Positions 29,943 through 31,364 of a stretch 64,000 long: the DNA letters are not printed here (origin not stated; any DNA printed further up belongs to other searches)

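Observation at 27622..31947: recA embedded between comEA and comEC in a single co-oriented competence cluster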

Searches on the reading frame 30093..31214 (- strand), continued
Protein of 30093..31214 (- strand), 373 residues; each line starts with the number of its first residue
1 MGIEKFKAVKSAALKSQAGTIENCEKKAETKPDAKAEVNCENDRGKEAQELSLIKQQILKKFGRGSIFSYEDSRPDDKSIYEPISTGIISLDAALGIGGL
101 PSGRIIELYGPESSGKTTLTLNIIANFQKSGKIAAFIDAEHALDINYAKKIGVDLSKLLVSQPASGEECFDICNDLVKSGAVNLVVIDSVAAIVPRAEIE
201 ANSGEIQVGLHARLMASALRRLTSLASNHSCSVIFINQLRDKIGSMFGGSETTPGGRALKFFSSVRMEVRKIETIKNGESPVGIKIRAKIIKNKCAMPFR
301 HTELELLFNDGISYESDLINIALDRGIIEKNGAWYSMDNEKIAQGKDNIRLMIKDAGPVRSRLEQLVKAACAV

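Call 11: find_related_loci(query=window:30093-31214:-, collection=genome_contigs, flank=6000)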
Query window:30093-31214:- (373 aa) in genome_contigs; peptide patterns used: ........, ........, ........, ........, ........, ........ (x = any residue, [..] = any of these).
40 stretches matched a pattern; 15 encode a relative of the query (tblastn E <= 1e-3); 15 distinct loci.
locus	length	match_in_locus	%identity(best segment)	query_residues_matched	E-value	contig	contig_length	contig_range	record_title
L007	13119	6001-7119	93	1-373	0e+0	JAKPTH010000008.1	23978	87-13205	MAG: bacterium isolate JPNA_metabat.86 k141_861506, whole genome shotgun sequence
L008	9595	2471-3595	79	1-372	0e+0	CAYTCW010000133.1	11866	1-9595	MAG TPA_asm: uncultured bacterium isolate SRP192927_co10_55 genome assembly, contig: NODE_4016_length_11866_cov_11.59309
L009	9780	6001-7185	75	1-372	0e+0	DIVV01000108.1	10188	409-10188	MAG TPA_asm: bacterium UBP16_UBA6123 isolate UBA6123 UBA6123_contig_50866, whole genome shotgun sequence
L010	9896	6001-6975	86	50-373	0e+0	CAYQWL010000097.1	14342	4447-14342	MAG TPA_asm: uncultured bacterium isolate SRP263991_co4_139 genome assembly, contig: NODE_6324_length_14342_cov_5.548401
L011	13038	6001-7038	65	25-370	5e-153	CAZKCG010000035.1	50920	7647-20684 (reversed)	MAG TPA_asm: uncultured bacterium isolate SRP302447_co1_224 genome assembly, contig: NODE_2010_length_50920_cov_8.362371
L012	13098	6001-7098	64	14-370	2e-152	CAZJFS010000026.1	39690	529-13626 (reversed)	MAG TPA_asm: uncultured bacterium isolate SRP089250_co1_123 genome assembly, contig: NODE_1402_length_39690_cov_5.822455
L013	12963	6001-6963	66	48-369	7e-144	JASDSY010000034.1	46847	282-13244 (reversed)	MAG: Candidatus Wallbacteria bacterium isolate P24860_112_MAG_55 P24860_112_S10_metaspades_769_length_46847_cov_26, whol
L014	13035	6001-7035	46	20-367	3e-100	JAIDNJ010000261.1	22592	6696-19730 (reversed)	MAG: Muribaculaceae bacterium isolate SC0343_S10_1 SC0343_S10_1_contig_261, whole genome shotgun sequence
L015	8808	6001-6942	49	51-367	7e-100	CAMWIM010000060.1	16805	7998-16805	MAG TPA_asm: uncultured Porphyromonadaceae bacterium isolate SRR14411283_bin.16_metawrap_v1.3_MAG genome assembly, conti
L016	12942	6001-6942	49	51-367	4e-99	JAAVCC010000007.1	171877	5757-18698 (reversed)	MAG: Bacteroides sp. isolate Mgla_MAG_1-bin_19 c_000000023247, whole genome shotgun sequence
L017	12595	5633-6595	48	41-364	9e-97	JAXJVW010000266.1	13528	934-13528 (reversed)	MAG: Muribaculaceae bacterium isolate DOME_MAG_6031 6031_C0405_k141_542545, whole genome shotgun sequence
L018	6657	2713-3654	48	57-373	2e-94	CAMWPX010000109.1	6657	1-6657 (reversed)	MAG TPA_asm: uncultured Porphyromonadaceae bacterium isolate SRR14411332_bin.12_metawrap_v1.3_MAG genome assembly, conti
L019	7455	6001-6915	48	57-364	2e-91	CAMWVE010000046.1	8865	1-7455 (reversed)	MAG TPA_asm: uncultured Porphyromonadaceae bacterium isolate SRR14411332_bin.10_metawrap_v1.3_MAG genome assembly, conti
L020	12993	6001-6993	47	41-372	3e-92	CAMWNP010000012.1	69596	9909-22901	MAG TPA_asm: uncultured Porphyromonadaceae bacterium isolate SRR14411244_bin.1_metawrap_v1.3_MAG genome assembly, contig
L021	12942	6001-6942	48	51-367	3e-98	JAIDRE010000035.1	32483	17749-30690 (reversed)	MAG: Muribaculaceae bacterium isolate SC0360_S7_3 SC0360_S7_3_contig_35, whole genome shotgun sequence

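Call 25: search_protein_families(library=ncbifam, proteins=[P0012, P0040, P0116, L016:6001-6942:+, P0004, P0010, P0016], max_evalue=1e-60)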
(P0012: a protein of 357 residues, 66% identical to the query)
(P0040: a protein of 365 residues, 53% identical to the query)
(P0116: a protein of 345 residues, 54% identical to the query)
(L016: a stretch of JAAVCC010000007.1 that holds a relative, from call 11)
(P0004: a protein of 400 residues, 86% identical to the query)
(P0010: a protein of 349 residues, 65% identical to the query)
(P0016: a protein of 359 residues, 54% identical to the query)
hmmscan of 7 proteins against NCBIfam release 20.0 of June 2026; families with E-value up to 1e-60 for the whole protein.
P0012 (357 aa): 2 families
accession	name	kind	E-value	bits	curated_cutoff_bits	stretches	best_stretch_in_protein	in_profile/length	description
TIGR02012.1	tigrfam_recA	equivalog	3.5e-133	443.9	325.3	1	39-351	10-320/321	recombinase RecA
NF007072.0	PRK09519.1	equivalog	1.4e-103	347.7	1024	1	40-278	16-252/790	intein-containing recombinase RecA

P0040 (365 aa): 2 families
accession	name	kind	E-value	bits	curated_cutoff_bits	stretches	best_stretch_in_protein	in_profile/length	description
TIGR02012.1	tigrfam_recA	equivalog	2.8e-164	546.1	325.3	1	19-339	1-320/321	recombinase RecA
NF007072.0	PRK09519.1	equivalog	3.2e-144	482.2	1024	1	17-267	4-253/790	intein-containing recombinase RecA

P0116 (345 aa): 2 families
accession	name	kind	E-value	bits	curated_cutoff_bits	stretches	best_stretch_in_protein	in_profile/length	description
NF007072.0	PRK09519.1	equivalog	3e-191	637.7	1024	1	2-252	2-252/790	intein-containing recombinase RecA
TIGR02012.1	tigrfam_recA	equivalog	2.5e-173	575.8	325.3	1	6-326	1-321/321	recombinase RecA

L016:6001-6942:+ (314 aa): 2 families
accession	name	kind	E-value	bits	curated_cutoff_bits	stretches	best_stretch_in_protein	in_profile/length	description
TIGR02012.1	tigrfam_recA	equivalog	5.6e-162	538.5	325.3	1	2-311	7-316/321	recombinase RecA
NF007072.0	PRK09519.1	equivalog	8.3e-132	441.1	1024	1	4-242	14-252/790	intein-containing recombinase RecA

P0004 (400 aa): 2 families
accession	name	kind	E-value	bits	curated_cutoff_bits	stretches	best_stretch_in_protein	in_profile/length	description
TIGR02012.1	tigrfam_recA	equivalog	7e-129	429.8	325.3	1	76-395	5-320/321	recombinase RecA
NF007072.0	PRK09519.1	equivalog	7.6e-107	358.6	1024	1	71-322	5-252/790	intein-containing recombinase RecA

P0010 (349 aa): 2 families
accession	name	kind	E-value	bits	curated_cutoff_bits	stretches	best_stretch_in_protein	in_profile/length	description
TIGR02012.1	tigrfam_recA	equivalog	1e-130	435.8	325.3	1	28-344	6-320/321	recombinase RecA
NF007072.0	PRK09519.1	equivalog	3.2e-108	363.1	1024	1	32-271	15-252/790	intein-containing recombinase RecA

P0016 (359 aa): 2 families
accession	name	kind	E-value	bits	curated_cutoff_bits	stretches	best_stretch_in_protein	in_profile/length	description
TIGR02012.1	tigrfam_recA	equivalog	1.9e-172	572.9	325.3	1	35-355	1-321/321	recombinase RecA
NF007072.0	PRK09519.1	equivalog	7.3e-143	477.7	1024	1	34-281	5-252/790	intein-containing recombinase RecA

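Call 29: find_encoding_contigs(protein=P0014, flank=5000, max_places=3)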
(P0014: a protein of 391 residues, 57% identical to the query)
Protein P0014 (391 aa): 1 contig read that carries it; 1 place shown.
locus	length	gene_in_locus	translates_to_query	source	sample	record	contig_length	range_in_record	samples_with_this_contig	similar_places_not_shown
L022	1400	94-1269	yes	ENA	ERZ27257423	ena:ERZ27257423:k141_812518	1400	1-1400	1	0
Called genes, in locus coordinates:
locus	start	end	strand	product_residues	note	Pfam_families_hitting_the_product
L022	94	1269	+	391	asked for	PF00154:RecA_N, PF06745:ATPase (weak), PF08423:Rad51 (weak), PF27531:MT3502_N (weak), PF21096:RecA_C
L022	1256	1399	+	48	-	?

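Call 34: find_related_loci(query=A1, collection=metagenome_contigs, flank=5000)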
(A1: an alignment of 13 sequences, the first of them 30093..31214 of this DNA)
Query A1 (373 aa) in metagenome_contigs; peptide patterns used: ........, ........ (x = any residue, [..] = any of these).
600 stretches matched a pattern (row limit reached: there are more); 599 encode a relative of the query (tblastn E <= 1e-3); the best 80 are kept; 80 distinct loci.
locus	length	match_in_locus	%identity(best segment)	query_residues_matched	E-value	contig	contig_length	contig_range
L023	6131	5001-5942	53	57-373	2e-113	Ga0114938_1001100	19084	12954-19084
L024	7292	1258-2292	52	28-373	7e-113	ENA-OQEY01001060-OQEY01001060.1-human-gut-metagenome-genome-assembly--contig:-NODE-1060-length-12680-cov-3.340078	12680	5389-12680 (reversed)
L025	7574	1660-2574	54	48-355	2e-112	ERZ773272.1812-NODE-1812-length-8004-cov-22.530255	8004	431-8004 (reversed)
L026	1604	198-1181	53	41-373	7e-121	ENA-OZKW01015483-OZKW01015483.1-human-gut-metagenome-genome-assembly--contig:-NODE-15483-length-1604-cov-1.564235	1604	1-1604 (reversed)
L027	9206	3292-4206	54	48-355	7e-112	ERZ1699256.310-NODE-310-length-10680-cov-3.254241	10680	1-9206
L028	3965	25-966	53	58-373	6e-112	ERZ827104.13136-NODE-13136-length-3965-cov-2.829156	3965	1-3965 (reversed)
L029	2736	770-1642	56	57-350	6e-115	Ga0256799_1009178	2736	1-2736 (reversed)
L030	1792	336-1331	50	33-368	5e-118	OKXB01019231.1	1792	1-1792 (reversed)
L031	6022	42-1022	53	47-373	2e-110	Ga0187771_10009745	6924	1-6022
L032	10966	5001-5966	53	23-350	3e-110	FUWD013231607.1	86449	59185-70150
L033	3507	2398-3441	48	28-373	3e-112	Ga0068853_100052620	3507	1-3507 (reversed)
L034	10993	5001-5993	50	35-369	7e-110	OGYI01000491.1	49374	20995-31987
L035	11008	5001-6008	51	33-368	8e-110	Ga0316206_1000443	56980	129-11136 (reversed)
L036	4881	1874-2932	51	16-372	3e-110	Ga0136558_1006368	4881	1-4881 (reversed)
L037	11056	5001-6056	49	16-370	5e-110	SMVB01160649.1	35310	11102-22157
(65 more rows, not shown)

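Call 58: predict_structure(alignment_id=A3)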
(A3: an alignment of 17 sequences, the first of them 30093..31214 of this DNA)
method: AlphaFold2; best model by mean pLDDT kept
length: 373 residues; sequences in the alignment: 17
mean_pLDDT: 67.7   pTM: 0.62
mean pLDDT of the five models: 67.7, 66.3, 64.2, 63.9, 62.7
residues with pLDDT >= 90: 9; 70-90: 197; 50-70: 89; < 50: 78
segments of 3 or more residues with pLDDT < 50: 1-48, 63-82, 197-202
pLDDT, mean of each block of 10 residues (from residue 1): 42 39 33 32 44 60 45 36 63 67 80 78 85 83 81 84 82 87 85 54 57 73 83 78 55 54 72 76 76 60 67 72 86 87 85 82 82 59
secondary structure, 60 per line:
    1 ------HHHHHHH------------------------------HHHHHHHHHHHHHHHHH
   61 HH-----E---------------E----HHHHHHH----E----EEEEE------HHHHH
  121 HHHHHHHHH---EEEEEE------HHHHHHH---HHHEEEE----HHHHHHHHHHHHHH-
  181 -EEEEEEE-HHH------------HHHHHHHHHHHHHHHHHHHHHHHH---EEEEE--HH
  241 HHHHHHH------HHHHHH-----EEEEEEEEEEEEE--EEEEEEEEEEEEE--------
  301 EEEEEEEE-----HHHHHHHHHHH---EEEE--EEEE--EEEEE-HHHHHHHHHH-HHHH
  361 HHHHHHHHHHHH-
elements in order: H7-13 H44-62 H89-95 E105-109 H116-129 E133-138 H145-151 E158-161 H166-179 E182-188 H205-228 E232-236 H239-247 H254-259 E265-277 E280-292 E301-308 H314-324 E328-331 E334-337 E340-344 H346-355 H357-372

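Call 62: find_encoding_contigs(protein=P0005, flank=6000, max_places=1)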
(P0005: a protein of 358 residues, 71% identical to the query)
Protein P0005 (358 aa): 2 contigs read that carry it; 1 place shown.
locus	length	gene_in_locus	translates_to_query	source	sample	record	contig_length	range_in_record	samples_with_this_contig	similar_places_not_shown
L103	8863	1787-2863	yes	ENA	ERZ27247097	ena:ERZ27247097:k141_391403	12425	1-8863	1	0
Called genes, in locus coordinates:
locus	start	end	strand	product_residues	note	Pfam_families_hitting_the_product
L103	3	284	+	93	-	?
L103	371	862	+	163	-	-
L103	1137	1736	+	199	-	PF12836:HHH_3, PF14520:HHH_5 (faint), PF14716:HHH_8 (faint), PF00633:HHH (faint), PF12826:HHH_2 (faint), PF14579:HHH_6 (faint), PF12836:HHH_3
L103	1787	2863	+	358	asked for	PF00154:RecA_N, PF06745:ATPase (faint), PF08423:Rad51, PF01637:ATPase_2 (faint), PF21096:RecA_C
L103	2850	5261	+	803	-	PF13567:DUF4131, PF03772:Competence, PF00753:Lactamase_B, PF12706:Lactamase_B_2 (weak)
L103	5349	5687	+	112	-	PF01740:STAS, PF13466:STAS_2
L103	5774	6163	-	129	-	PF01344:Kelch_1 (faint), PF13415:Beta-prop_FBX42, PF24681:Kelch_KLHDC2_KLHL20_DRC7, PF24981:Beta-prop_ATRN-LZTR1, PF25852:DUF6242_C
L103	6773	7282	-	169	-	-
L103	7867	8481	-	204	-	-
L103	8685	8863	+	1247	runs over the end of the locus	?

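Call 63: find_encoding_contigs(protein=P0010, flank=6000, max_places=1)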
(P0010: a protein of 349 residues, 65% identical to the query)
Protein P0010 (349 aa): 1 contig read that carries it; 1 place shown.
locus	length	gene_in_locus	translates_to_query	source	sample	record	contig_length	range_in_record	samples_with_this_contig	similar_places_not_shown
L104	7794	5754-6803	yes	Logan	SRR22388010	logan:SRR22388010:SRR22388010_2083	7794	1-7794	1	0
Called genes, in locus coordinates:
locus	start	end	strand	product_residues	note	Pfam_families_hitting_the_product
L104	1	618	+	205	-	?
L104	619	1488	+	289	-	-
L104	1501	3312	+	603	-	PF13428:TPR_14 (faint)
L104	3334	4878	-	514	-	-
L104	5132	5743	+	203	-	PF14520:HHH_5 (faint), PF14716:HHH_8 (faint), PF00633:HHH (faint), PF12836:HHH_3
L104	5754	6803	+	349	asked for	PF00154:RecA_N, PF06745:ATPase (weak), PF08423:Rad51 (weak), PF13481:AAA_25 (faint), PF21096:RecA_C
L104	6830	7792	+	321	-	?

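Call 64: find_encoding_contigs(protein=P0013, flank=6000, max_places=1)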
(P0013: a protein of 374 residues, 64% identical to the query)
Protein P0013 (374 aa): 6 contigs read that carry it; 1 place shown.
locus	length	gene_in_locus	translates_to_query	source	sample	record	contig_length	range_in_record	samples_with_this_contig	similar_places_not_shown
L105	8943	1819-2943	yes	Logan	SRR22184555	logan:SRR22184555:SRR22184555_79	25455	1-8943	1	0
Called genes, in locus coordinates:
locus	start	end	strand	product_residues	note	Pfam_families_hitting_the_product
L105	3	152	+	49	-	?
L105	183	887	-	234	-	PF02517:Rce1-like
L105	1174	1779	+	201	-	PF14520:HHH_5 (faint), PF14716:HHH_8 (faint), PF12836:HHH_3, PF00633:HHH (faint), PF12826:HHH_2 (faint), PF12836:HHH_3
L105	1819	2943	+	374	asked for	PF00154:RecA_N, PF06745:ATPase, PF08423:Rad51, PF13481:AAA_25 (faint), PF21096:RecA_C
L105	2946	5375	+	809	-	PF03772:Competence, PF00753:Lactamase_B, PF12706:Lactamase_B_2 (weak)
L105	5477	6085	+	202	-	PF01596:Methyltransf_3, PF13578:Methyltransf_24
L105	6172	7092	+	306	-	PF01497:Peripla_BP_2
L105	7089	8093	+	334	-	PF01032:FecCD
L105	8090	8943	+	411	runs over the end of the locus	PF00005:ABC_tran, PF02463:SMC_N (faint), PF13304:AAA_21 (faint), PF27219:MJ0874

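Call 67: find_encoding_contigs(protein=P0015, flank=6000, max_places=2)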
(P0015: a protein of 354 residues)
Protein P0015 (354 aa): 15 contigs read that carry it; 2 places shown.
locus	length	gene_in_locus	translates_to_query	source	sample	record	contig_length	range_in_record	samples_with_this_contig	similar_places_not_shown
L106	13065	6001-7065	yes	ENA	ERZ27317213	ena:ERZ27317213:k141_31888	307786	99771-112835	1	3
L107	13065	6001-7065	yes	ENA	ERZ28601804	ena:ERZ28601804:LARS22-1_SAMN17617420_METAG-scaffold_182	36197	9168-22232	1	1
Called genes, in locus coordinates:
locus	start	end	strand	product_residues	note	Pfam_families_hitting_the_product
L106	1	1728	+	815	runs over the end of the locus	PF13491:FtsK_4TM, PF17854:FtsK_alpha, PF01580:FtsK_SpoIIIE, PF12846:AAA_10 (faint), PF09397:FtsK_gamma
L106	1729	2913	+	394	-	PF13413:HTH_25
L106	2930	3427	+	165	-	PF04461:YajQ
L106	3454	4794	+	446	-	PF00919:UPF0004, PF04055:Radical_SAM, PF18693:TRAM_2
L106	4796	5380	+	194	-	PF01066:CDP-OH_P_transf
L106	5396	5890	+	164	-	PF02464:CinA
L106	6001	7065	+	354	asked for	PF00154:RecA_N, PF06745:ATPase (faint), PF08423:Rad51, PF27531:MT3502_N (weak), PF21096:RecA_C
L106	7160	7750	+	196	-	PF21982:RecX_HTH1 (weak), PF02631:RecX_HTH2 (weak), PF21981:RecX_HTH3 (weak)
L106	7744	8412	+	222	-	PF00005:ABC_tran, PF02463:SMC_N (weak), PF13555:AAA_29 (faint), PF13401:AAA_22 (weak), PF13191:AAA_16 (weak), PF13304:AAA_21 (faint)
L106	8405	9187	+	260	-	PF03649:UPF0014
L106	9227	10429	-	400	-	PF01497:Peripla_BP_2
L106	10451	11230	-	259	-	PF02463:SMC_N, PF13175:AAA_15 (faint), PF00005:ABC_tran, PF13304:AAA_21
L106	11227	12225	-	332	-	PF01032:FecCD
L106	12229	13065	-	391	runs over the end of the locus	PF01497:Peripla_BP_2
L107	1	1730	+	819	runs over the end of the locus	PF13491:FtsK_4TM, PF17854:FtsK_alpha, PF01580:FtsK_SpoIIIE, PF12846:AAA_10 (faint), PF09397:FtsK_gamma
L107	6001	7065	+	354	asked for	PF00154:RecA_N, PF06745:ATPase (faint), PF08423:Rad51, PF27531:MT3502_N (weak), PF21096:RecA_C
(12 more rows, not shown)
